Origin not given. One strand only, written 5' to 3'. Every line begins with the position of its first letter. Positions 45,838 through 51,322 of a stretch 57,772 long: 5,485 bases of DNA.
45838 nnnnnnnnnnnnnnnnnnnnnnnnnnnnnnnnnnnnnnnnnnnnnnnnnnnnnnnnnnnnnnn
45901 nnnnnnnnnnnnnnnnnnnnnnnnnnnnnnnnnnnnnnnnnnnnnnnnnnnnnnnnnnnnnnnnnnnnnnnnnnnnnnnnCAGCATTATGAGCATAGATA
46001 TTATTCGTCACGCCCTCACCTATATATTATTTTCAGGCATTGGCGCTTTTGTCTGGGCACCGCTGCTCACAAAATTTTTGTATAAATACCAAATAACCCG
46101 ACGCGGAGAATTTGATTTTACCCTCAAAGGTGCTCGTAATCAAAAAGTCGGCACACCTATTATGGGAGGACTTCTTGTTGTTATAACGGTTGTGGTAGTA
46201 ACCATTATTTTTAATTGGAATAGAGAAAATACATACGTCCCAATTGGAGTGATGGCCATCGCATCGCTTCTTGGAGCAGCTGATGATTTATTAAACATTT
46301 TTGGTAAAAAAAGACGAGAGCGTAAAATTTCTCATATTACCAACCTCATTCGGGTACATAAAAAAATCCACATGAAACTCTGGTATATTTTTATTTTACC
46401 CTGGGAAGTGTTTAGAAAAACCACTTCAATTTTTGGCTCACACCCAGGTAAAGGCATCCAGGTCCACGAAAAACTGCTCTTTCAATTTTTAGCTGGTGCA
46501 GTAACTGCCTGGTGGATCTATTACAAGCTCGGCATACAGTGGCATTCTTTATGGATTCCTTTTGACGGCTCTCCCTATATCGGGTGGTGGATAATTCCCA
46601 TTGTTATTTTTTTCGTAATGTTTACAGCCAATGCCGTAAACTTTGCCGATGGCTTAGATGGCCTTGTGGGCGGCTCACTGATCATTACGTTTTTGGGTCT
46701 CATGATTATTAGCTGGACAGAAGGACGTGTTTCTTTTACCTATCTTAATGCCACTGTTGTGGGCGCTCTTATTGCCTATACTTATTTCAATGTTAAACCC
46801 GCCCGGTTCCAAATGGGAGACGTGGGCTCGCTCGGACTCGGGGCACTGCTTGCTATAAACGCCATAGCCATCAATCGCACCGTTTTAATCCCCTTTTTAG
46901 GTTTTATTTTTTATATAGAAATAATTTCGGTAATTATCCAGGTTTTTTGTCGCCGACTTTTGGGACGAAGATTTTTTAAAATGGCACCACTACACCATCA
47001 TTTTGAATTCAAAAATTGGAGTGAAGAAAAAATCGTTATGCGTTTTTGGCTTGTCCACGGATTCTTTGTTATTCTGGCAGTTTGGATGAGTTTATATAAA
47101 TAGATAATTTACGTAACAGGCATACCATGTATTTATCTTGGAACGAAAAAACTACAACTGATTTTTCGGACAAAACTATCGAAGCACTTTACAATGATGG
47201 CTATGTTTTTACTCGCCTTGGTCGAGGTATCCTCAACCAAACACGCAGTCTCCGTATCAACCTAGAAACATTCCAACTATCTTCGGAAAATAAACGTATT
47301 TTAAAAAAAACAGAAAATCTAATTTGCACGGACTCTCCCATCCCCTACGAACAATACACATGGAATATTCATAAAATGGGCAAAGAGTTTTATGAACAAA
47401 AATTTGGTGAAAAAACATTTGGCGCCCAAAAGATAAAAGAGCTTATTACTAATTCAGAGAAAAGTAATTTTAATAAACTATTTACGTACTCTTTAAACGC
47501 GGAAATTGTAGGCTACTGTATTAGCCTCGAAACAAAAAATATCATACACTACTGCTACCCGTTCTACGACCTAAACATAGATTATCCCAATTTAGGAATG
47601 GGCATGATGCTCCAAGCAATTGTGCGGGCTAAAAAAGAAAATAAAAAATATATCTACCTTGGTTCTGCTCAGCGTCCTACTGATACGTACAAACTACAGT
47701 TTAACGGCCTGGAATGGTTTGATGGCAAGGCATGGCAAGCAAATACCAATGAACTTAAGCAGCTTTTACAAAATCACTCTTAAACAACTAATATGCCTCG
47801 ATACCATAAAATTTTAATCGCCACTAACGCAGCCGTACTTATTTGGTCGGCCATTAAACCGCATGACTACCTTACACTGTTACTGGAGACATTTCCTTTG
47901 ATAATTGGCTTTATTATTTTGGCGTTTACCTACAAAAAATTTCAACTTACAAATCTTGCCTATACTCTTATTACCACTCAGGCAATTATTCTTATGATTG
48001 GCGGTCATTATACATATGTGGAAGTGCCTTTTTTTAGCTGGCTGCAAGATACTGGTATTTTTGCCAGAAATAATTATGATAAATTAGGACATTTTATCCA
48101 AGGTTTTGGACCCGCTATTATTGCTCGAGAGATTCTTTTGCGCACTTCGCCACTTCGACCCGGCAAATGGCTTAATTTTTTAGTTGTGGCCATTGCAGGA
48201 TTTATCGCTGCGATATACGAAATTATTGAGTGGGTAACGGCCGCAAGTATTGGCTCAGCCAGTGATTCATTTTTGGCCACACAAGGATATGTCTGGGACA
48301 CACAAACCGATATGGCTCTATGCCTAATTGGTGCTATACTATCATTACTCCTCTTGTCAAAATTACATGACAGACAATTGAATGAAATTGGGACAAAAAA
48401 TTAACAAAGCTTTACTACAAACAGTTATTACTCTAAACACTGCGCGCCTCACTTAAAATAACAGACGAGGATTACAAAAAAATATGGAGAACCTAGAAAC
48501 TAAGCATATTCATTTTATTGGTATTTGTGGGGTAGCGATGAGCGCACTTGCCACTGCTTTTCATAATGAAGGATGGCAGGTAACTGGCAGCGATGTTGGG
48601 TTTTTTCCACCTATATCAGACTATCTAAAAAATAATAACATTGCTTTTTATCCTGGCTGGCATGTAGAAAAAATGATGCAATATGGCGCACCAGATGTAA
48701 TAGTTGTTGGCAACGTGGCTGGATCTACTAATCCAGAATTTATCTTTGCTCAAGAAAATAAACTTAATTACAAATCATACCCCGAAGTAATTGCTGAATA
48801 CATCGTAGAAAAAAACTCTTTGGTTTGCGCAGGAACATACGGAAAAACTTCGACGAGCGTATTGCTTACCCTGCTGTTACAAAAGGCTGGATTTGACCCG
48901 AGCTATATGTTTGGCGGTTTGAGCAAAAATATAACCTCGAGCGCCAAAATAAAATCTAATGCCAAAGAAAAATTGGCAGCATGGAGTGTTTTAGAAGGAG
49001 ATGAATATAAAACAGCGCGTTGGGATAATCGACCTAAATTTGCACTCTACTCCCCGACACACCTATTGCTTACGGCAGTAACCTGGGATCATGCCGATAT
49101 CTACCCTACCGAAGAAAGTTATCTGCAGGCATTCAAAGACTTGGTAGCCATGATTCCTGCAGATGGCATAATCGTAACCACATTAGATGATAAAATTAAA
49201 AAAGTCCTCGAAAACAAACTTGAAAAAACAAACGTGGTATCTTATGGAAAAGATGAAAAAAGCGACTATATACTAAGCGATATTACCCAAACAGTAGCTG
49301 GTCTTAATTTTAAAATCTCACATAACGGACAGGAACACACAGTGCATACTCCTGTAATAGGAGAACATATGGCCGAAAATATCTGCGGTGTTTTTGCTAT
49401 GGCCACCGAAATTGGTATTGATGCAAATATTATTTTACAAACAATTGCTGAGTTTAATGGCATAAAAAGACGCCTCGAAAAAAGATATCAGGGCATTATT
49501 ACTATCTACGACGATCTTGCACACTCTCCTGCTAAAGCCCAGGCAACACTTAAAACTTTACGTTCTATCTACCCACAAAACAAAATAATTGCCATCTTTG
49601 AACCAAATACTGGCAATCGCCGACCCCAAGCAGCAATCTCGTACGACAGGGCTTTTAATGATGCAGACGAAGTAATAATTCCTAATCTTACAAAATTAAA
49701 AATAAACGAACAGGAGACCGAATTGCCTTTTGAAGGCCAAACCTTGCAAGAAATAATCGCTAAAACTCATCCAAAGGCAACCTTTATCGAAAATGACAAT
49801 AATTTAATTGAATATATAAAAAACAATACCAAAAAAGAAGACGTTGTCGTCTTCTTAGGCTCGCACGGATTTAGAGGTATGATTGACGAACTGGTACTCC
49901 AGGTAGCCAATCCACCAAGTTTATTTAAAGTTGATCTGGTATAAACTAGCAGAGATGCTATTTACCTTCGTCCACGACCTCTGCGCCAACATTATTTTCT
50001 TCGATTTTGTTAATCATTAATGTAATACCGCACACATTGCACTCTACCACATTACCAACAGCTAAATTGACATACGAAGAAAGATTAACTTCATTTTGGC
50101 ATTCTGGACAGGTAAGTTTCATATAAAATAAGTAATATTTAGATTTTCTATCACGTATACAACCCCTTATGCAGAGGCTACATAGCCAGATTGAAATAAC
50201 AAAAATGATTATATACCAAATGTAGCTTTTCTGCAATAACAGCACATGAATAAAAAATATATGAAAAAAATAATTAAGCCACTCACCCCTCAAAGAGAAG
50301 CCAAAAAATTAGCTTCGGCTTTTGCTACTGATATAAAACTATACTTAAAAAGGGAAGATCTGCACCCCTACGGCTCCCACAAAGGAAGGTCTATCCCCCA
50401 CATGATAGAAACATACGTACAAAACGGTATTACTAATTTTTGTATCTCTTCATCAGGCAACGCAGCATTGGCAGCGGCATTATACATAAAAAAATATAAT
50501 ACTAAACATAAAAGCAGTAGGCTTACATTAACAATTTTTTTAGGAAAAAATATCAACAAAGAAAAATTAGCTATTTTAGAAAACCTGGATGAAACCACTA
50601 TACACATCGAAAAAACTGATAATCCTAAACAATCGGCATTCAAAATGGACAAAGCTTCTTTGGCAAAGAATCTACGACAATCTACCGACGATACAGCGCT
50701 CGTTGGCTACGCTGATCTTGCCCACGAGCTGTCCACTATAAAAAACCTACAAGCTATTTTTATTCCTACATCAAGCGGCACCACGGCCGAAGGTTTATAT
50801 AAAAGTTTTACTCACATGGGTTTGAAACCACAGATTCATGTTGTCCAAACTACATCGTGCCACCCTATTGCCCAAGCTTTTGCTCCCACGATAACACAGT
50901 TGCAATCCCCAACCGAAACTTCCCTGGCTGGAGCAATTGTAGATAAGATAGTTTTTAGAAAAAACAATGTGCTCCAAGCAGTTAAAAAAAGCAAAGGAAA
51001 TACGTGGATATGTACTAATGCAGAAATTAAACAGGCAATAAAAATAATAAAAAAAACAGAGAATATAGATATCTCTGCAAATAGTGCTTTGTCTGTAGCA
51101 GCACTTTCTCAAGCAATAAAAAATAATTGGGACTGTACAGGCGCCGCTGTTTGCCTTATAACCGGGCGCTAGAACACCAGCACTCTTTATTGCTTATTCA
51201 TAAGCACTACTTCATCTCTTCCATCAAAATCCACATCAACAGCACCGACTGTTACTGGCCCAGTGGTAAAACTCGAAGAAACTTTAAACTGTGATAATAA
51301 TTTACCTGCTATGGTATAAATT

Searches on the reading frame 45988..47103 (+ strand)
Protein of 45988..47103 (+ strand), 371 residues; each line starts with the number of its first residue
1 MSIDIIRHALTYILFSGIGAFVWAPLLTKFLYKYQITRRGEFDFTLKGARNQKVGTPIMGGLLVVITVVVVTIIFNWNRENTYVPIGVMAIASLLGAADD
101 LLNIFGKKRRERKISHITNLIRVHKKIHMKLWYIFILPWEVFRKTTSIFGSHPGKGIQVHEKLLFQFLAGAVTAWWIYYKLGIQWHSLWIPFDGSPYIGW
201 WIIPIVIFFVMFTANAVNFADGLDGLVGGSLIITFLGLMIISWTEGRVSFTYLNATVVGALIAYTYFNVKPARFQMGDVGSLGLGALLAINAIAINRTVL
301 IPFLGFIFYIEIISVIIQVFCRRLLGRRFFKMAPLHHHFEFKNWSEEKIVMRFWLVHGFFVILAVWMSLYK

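Call 58: search_protein_families(library=pfam, proteins=[window:45988-47103:+], max_evalue=0.00001)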
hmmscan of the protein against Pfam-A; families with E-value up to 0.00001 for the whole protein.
window:45988-47103:+ (371 aa): 1 family
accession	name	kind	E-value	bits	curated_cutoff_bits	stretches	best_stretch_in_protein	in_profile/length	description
PF00953.26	Glycos_transf_4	-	8.5e-28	97.8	27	1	156-295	22-159/160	Glycosyl transferase family 4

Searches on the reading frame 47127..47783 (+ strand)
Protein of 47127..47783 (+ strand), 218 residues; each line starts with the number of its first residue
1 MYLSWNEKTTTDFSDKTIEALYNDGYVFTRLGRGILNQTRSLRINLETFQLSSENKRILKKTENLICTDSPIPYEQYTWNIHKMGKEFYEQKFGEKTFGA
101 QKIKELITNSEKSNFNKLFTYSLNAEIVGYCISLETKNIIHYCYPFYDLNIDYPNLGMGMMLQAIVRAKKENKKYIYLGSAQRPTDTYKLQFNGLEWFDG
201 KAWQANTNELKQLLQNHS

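Call 58: search_protein_families(library=pfam, proteins=[window:47127-47783:+], max_evalue=0.00001)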
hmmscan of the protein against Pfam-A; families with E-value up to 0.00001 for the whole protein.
window:47127-47783:+ (218 aa): 1 family
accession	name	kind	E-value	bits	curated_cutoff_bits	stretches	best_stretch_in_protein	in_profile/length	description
PF04377.21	ATE_C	-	1.1e-07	32.9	25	1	74-197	6-120/122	Arginine-tRNA-protein transferase, C terminus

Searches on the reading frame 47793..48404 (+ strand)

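Call 58: search_protein_families(library=pfam, proteins=[window:47793-48404:+], max_evalue=0.00001)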
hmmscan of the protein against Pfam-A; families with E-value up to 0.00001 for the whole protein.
window:47793-48404:+ (203 aa): 1 family
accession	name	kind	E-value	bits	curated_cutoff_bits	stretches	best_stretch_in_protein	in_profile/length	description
PF09997.14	DUF2238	-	3.9e-52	176.3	26.4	1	37-176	1-139/140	Predicted membrane protein (DUF2238)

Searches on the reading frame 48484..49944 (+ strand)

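Call 58: search_protein_families(library=pfam, proteins=[window:48484-49944:+], max_evalue=0.00001)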
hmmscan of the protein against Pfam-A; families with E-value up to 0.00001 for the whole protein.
window:48484-49944:+ (486 aa): 3 families
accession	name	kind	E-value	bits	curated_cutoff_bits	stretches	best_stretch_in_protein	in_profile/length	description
PF08245.18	Mur_ligase_M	-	1.3e-25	91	24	1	116-307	2-200/200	Mur ligase middle domain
PF01225.30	Mur_ligase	-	2.3e-15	57.1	21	1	8-106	1-90/95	Mur ligase family, catalytic domain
PF02875.26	Mur_ligase_C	-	1.2e-13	52.4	28.4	1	329-461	1-127/127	Mur ligase, glutamate ligase domain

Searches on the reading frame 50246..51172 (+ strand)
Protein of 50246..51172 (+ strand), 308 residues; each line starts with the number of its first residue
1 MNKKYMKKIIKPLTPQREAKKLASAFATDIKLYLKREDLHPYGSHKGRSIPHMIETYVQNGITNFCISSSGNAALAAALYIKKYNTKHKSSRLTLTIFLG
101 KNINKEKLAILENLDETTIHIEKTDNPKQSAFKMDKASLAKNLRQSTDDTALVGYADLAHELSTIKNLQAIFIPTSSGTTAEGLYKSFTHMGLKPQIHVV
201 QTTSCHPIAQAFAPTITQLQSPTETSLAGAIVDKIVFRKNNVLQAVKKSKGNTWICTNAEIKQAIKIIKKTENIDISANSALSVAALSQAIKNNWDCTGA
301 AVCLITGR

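Call 58: search_protein_families(library=pfam, proteins=[window:50246-51172:+], max_evalue=0.00001)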
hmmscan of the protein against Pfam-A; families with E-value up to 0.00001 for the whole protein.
window:50246-51172:+ (308 aa): 1 family
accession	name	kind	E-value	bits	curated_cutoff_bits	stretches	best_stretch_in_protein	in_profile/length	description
PF00291.31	PALP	-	4.7e-34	118.5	35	1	14-294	8-282/295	Pyridoxal-phosphate dependent enzyme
